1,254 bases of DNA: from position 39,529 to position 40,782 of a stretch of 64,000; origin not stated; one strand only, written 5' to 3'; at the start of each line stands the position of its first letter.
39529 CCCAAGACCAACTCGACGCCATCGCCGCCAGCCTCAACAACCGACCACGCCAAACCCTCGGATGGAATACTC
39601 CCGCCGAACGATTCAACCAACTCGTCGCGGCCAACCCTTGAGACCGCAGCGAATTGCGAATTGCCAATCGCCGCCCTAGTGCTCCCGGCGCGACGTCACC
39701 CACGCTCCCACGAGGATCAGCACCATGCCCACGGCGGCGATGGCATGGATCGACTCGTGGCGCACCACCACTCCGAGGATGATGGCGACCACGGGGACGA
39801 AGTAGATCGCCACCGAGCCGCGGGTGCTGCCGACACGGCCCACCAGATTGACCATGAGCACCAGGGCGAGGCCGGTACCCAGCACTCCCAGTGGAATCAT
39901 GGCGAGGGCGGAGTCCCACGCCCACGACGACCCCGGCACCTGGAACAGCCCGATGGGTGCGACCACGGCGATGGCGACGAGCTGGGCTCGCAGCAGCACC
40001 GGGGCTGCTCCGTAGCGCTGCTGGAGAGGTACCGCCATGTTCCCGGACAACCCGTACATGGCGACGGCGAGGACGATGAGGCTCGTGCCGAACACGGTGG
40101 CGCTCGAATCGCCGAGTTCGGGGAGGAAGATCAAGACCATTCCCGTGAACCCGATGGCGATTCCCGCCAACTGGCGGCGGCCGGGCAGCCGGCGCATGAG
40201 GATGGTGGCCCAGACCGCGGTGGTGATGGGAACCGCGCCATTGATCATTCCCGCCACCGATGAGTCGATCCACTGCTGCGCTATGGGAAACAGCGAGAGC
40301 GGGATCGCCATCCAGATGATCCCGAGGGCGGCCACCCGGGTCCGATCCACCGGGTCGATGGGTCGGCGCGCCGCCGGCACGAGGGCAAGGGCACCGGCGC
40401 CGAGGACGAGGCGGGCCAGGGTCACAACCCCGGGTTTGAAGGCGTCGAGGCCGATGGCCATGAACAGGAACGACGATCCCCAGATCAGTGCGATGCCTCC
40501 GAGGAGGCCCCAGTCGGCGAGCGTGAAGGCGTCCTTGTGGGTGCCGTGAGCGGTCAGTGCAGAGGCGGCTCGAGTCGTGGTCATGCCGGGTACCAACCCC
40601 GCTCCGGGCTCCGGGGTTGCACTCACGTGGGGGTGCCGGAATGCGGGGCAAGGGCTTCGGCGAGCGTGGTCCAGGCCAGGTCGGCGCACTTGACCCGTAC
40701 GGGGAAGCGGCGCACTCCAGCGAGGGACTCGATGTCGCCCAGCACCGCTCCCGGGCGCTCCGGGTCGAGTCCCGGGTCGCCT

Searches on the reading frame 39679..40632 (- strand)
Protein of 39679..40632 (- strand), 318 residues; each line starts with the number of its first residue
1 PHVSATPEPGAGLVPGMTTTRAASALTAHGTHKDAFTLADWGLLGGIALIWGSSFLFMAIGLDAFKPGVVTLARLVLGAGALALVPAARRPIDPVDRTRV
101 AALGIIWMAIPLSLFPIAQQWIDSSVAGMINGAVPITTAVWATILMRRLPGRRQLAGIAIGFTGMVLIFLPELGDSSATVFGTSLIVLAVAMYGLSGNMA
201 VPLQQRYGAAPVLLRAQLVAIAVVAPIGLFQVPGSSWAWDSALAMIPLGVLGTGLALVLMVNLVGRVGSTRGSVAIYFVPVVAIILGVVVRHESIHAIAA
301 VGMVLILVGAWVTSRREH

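Call 54: search_protein_families(library=pfam, proteins=[window:39679-40632:-])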
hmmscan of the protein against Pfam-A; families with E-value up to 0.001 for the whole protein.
window:39679-40632:- (318 aa): 1 family
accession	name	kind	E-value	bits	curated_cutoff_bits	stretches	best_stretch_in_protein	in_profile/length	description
PF00892.27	EamA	-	6.3e-28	98.2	28.2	2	47-169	10-134/135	EamA-like transporter family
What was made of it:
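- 39676..40632 (-): Downstream neighbour, an EamA-family transporter (start codon uncertain). Its 3' end faces the IS. Pfam EamA (call 54).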
